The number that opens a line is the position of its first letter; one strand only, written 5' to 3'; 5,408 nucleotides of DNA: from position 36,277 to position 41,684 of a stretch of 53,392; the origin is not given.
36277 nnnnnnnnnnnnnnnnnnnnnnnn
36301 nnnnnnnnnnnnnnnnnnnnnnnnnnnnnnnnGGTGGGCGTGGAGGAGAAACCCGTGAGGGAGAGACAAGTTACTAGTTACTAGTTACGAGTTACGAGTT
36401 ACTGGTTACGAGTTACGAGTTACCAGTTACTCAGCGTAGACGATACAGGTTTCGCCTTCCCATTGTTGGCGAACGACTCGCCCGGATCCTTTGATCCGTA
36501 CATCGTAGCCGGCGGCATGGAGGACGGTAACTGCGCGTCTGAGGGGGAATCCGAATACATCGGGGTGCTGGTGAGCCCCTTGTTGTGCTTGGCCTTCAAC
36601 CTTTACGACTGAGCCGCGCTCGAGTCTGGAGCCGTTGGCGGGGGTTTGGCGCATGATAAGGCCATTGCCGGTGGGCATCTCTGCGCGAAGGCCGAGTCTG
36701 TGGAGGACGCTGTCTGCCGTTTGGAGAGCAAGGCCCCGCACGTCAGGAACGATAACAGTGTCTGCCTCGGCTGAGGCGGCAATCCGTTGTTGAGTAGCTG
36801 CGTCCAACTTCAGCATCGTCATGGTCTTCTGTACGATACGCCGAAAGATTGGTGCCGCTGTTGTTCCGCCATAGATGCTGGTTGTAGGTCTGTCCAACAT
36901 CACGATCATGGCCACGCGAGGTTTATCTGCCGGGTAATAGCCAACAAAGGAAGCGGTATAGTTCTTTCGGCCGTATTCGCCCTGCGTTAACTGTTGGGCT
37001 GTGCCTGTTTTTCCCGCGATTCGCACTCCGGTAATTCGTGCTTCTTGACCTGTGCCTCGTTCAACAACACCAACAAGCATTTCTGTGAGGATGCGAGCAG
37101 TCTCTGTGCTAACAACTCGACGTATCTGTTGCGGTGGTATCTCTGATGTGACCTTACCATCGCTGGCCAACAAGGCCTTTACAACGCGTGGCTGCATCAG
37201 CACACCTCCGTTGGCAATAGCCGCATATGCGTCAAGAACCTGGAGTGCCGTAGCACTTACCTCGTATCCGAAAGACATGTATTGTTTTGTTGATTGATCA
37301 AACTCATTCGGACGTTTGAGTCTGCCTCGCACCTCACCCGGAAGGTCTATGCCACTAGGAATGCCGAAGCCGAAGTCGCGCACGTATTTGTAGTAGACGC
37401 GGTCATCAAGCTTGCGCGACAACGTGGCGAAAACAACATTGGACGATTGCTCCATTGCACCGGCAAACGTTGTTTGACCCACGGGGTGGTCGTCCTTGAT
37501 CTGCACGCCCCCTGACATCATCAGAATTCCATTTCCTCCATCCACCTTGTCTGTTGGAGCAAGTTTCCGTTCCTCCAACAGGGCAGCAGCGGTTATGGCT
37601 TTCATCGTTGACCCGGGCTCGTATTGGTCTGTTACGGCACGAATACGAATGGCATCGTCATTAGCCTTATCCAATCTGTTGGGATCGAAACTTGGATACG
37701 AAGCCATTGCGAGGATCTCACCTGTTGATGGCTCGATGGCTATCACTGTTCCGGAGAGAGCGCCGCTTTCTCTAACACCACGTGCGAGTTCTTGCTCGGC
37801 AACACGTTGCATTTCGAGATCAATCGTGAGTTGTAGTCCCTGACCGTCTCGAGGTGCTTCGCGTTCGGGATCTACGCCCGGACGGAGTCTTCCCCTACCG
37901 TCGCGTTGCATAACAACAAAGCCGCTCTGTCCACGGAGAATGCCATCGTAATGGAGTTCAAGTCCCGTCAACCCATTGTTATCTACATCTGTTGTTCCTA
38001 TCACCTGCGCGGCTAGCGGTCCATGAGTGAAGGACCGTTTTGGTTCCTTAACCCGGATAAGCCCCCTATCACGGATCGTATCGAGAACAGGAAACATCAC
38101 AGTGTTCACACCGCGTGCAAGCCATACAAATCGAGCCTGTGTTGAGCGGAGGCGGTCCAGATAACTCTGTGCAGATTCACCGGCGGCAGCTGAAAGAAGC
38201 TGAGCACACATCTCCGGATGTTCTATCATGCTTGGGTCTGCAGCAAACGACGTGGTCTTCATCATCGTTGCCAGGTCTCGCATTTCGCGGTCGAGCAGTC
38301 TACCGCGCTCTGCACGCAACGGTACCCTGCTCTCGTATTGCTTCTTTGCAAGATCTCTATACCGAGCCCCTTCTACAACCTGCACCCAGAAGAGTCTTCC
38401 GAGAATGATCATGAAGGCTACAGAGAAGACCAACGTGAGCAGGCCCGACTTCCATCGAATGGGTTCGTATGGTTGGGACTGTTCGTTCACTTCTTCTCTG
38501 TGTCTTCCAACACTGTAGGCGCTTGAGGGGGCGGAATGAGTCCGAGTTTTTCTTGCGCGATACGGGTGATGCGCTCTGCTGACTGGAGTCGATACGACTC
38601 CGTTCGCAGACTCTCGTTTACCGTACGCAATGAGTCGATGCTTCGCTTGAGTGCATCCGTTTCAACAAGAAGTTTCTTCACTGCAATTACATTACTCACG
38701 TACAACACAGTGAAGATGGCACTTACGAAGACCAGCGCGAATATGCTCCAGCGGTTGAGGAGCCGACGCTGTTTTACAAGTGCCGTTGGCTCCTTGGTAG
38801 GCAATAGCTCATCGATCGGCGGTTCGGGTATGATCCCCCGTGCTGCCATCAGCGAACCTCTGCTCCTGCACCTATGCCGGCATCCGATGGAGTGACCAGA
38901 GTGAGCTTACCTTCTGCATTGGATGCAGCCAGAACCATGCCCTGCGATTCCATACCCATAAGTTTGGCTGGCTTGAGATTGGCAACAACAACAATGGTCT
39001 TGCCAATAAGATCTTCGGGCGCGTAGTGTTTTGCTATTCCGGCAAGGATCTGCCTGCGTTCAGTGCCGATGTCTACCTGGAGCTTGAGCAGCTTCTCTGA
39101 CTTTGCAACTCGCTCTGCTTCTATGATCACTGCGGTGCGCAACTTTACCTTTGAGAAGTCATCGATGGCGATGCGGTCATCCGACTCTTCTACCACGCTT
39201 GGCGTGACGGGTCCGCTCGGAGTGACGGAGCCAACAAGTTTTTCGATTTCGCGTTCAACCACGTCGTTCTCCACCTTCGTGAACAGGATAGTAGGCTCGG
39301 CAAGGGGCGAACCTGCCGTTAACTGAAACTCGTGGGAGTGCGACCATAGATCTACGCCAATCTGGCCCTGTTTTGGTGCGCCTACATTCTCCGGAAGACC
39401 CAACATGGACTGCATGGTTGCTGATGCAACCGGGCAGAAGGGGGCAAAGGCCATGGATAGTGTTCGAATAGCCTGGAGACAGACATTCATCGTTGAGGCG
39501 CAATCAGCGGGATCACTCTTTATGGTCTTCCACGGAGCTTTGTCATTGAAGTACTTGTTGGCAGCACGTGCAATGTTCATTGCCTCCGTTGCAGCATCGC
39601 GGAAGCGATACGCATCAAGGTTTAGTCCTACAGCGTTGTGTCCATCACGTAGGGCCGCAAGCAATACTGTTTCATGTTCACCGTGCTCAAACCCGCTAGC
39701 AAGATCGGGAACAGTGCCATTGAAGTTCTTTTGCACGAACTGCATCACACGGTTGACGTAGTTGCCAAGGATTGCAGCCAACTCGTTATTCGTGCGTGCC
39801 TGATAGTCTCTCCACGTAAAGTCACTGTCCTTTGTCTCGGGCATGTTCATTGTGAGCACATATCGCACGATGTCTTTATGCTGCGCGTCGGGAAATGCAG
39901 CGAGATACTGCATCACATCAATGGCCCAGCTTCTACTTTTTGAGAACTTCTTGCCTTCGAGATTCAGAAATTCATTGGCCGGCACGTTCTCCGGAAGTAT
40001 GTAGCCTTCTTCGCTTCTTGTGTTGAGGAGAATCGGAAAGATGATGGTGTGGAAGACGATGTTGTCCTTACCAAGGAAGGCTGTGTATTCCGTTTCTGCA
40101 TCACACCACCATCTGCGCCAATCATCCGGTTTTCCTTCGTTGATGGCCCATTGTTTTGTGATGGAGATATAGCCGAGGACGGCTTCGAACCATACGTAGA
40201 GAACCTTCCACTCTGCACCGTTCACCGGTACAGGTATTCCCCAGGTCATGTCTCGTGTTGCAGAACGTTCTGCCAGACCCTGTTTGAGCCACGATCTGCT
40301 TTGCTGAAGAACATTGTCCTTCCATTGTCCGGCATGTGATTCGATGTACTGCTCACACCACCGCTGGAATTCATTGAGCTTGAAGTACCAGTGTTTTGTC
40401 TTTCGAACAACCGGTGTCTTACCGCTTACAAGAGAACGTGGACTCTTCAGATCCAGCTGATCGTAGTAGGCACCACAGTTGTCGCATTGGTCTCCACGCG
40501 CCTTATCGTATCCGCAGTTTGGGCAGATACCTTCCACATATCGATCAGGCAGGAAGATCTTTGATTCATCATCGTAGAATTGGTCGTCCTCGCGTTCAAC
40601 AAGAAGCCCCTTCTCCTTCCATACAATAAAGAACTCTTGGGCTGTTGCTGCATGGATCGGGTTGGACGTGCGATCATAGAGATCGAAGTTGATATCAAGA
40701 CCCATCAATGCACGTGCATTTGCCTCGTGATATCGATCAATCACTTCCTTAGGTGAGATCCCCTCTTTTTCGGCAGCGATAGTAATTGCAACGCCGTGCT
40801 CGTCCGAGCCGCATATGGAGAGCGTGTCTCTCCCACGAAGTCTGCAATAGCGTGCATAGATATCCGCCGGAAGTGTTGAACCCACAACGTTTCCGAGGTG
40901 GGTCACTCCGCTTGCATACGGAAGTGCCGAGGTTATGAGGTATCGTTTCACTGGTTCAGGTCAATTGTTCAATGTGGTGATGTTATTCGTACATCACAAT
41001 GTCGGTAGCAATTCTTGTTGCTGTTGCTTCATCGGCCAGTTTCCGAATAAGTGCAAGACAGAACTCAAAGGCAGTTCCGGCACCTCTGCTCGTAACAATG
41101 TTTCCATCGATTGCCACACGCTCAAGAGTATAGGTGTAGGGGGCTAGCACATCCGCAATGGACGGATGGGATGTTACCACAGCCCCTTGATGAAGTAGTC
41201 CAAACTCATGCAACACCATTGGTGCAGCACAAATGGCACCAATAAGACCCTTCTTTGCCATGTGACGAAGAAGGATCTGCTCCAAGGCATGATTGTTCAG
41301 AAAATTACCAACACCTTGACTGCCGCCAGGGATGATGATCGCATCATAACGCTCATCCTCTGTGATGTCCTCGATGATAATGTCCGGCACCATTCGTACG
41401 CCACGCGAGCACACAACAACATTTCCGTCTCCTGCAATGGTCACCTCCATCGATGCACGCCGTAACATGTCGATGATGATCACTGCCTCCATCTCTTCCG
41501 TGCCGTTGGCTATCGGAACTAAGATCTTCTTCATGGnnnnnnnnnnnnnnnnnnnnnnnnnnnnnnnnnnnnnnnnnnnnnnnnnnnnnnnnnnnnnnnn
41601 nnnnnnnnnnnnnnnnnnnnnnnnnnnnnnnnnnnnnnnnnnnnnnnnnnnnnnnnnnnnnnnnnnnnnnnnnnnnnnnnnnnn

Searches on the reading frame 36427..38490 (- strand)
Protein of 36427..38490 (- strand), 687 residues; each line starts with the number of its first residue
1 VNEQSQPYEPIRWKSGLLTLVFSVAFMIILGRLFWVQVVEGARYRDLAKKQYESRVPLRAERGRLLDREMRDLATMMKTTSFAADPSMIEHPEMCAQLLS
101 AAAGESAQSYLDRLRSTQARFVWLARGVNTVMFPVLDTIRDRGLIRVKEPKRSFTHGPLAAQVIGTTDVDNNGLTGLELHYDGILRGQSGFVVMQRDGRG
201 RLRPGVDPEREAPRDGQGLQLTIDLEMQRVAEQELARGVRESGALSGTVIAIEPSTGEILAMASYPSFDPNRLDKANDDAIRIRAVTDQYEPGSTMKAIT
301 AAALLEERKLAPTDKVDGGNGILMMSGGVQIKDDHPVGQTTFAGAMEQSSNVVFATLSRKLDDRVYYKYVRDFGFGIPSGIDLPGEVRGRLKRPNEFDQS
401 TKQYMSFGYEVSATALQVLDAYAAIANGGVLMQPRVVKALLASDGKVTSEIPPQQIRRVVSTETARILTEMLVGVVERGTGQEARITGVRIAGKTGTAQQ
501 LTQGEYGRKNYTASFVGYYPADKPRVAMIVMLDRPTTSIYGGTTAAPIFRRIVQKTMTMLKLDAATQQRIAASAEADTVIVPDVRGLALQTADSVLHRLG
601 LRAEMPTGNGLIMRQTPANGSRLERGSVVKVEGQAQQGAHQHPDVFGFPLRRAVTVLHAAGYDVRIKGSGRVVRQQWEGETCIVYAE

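Call 90: search_protein_families(library=pfam, proteins=[window:36427-38490:-], max_evalue=0.00001)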
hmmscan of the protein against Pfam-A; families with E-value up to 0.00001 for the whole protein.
window:36427-38490:- (687 aa): 3 families
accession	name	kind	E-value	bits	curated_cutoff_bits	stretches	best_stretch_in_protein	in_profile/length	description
PF00905.27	Transpeptidase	-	7.5e-76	255.6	22.1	1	247-553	1-298/299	Penicillin binding protein transpeptidase domain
PF03793.24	PASTA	-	3.2e-11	43.4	23.2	1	579-631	1-60/64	PASTA domain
PF03717.20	PBP_dimer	-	6.9e-09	36.8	24.4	1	59-202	3-175/180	Penicillin-binding Protein dimerisation domain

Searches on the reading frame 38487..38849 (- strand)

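Call 90: search_protein_families(library=pfam, proteins=[window:38487-38849:-], max_evalue=0.00001)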
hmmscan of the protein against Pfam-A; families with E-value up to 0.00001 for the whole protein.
window:38487-38849:- (120 aa): 1 family
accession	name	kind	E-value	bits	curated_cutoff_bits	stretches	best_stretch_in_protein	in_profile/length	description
PF04977.20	DivIC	-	6.2e-09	36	28.9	1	40-107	2-70/80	Septum formation initiator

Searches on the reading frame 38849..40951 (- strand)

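Call 90: search_protein_families(library=pfam, proteins=[window:38849-40951:-], max_evalue=0.00001)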
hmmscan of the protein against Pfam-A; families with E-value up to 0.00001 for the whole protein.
window:38849-40951:- (700 aa): 4 families
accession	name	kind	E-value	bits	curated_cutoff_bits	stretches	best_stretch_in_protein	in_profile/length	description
PF09334.17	tRNA-synt_1g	-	2.7e-148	494.3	20.1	1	4-403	1-391/391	tRNA synthetases class I (M)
PF01588.26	tRNA_bind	-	7.6e-28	96.9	27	1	604-690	1-89/96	Putative tRNA binding domain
PF19303.5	Anticodon_3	-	8.2e-18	65.2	23.5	1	420-574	4-149/152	Anticodon binding domain of methionyl tRNA ligase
PF00133.28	tRNA-synt_1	-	9.3e-12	44.8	22.7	1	2-243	23-245/414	tRNA synthetases class I (I, L, M and V)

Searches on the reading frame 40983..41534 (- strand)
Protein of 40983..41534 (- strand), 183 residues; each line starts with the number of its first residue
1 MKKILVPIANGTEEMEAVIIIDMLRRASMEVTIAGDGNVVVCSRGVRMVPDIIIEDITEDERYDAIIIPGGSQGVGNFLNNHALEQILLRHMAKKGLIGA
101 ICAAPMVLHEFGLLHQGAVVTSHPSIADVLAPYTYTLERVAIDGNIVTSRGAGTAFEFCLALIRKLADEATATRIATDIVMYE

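Call 90: search_protein_families(library=pfam, proteins=[window:40983-41534:-], max_evalue=0.00001)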
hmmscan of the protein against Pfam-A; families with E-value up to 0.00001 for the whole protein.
window:40983-41534:- (183 aa): 1 family
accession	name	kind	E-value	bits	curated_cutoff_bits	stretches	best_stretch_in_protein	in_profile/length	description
PF01965.30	DJ-1_PfpI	-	2e-41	142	26.6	1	2-164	1-164/165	DJ-1/PfpI family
